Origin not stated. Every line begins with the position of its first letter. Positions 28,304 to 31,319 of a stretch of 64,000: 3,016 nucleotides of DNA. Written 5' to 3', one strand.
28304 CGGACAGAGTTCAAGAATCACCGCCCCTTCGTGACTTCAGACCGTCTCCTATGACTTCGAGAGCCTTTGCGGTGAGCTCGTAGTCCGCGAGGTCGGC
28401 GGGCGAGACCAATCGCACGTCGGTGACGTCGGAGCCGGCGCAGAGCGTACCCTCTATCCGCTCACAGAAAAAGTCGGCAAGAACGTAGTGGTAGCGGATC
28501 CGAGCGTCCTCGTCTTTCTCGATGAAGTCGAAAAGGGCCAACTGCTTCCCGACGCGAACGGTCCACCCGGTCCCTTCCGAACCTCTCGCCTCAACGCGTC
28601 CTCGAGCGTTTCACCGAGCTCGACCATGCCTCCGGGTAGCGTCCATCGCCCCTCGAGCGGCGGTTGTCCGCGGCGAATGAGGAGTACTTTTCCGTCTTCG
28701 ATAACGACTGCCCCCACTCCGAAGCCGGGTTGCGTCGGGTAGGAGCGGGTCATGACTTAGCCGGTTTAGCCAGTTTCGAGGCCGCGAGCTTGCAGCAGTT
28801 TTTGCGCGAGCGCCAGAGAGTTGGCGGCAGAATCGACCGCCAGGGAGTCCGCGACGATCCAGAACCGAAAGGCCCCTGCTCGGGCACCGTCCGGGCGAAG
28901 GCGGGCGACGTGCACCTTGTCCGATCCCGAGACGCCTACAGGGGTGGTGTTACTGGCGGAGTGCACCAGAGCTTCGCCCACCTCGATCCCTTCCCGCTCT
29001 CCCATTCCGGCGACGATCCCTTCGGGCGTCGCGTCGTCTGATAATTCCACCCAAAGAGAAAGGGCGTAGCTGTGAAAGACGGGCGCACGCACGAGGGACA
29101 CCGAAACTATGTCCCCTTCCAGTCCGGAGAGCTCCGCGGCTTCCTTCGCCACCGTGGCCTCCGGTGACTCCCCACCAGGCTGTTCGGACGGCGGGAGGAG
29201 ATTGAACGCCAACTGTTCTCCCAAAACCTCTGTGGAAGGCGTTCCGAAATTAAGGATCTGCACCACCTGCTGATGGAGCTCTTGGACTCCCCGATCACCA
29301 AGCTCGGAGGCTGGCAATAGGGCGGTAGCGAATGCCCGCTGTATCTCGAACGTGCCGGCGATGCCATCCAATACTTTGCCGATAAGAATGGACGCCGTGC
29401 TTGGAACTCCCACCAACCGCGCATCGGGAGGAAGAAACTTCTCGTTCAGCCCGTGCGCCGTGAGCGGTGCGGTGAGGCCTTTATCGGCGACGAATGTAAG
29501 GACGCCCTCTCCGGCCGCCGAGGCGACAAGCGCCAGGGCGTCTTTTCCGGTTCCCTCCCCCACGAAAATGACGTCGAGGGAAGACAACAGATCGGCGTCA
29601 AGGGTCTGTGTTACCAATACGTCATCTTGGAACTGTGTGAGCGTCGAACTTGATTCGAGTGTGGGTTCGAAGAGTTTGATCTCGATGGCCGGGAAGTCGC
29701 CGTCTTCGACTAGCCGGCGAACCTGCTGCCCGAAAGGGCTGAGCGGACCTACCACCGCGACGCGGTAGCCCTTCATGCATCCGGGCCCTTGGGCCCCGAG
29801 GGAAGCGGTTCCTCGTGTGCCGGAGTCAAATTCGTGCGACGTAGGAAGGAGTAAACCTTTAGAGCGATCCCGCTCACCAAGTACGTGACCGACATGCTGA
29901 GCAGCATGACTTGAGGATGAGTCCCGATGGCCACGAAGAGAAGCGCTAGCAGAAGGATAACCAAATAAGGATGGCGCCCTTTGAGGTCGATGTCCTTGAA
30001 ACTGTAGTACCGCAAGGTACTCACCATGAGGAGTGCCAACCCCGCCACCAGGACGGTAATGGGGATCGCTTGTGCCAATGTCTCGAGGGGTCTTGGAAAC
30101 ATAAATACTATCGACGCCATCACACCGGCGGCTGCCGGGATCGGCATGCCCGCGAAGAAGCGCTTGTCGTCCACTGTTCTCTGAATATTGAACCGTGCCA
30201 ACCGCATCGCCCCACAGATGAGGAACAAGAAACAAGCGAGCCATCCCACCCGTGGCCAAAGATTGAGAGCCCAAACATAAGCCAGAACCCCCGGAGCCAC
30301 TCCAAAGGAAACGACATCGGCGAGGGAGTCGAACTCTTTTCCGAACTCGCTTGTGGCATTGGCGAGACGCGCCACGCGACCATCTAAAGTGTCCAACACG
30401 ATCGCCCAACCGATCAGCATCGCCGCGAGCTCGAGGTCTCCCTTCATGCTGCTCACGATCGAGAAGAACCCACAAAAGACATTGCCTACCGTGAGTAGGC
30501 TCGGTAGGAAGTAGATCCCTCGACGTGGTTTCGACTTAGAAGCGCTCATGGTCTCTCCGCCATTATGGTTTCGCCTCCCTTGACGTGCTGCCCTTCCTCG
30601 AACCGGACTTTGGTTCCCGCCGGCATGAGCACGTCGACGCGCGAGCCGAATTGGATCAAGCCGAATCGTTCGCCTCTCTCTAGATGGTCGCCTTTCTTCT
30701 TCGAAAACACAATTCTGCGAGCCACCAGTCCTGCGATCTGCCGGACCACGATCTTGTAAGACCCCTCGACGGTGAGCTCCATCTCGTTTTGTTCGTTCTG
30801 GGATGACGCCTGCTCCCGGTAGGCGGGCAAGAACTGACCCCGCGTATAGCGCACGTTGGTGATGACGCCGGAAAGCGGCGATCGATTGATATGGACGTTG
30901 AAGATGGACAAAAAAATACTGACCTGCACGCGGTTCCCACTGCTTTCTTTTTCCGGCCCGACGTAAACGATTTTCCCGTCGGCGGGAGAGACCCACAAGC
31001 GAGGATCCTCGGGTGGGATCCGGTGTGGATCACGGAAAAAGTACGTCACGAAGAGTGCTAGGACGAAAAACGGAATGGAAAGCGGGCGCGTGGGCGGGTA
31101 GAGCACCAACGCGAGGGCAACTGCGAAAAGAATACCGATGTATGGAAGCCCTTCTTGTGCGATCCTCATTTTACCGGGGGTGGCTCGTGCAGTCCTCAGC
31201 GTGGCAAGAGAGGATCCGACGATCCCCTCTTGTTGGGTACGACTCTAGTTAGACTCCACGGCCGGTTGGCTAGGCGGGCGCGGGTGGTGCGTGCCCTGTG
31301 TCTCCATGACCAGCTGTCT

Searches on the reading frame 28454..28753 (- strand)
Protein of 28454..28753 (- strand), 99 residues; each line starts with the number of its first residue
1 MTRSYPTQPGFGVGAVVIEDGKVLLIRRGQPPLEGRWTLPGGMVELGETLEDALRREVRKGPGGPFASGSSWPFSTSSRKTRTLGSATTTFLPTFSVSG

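Call 44: search_protein_families(library=pfam, proteins=[window:28454-28753:-], max_evalue=0.001)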
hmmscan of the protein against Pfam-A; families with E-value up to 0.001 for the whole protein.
window:28454-28753:- (99 aa): 2 families
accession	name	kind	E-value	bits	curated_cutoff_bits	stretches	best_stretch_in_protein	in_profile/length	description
PF00293.34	NUDIX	-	1.7e-13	51.2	21.1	1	12-59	5-53/134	NUDIX domain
PF14815.12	NUDIX_4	-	0.00016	21.9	35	1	15-57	3-48/113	NUDIX domain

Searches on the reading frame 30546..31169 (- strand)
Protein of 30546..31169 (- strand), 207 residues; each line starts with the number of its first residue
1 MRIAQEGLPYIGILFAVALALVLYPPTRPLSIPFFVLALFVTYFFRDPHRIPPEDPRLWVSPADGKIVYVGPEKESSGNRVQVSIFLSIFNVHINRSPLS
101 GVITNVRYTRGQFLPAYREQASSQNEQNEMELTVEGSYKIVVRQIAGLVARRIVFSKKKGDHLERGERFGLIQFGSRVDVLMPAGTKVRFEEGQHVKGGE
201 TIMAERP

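Call 44: search_protein_families(library=pfam, proteins=[window:30546-31169:-], max_evalue=0.001)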
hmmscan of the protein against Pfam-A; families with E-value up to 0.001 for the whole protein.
window:30546-31169:- (207 aa): 2 families
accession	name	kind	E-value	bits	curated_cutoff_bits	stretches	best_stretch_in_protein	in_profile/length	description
PF02666.20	PS_Dcarbxylase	-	5.8e-46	157.1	22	1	38-203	2-197/198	Phosphatidylserine decarboxylase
PF13533.13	Biotin_lipoyl_2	-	0.00035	20.8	29.8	0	97-112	5-20/32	Biotin-lipoyl like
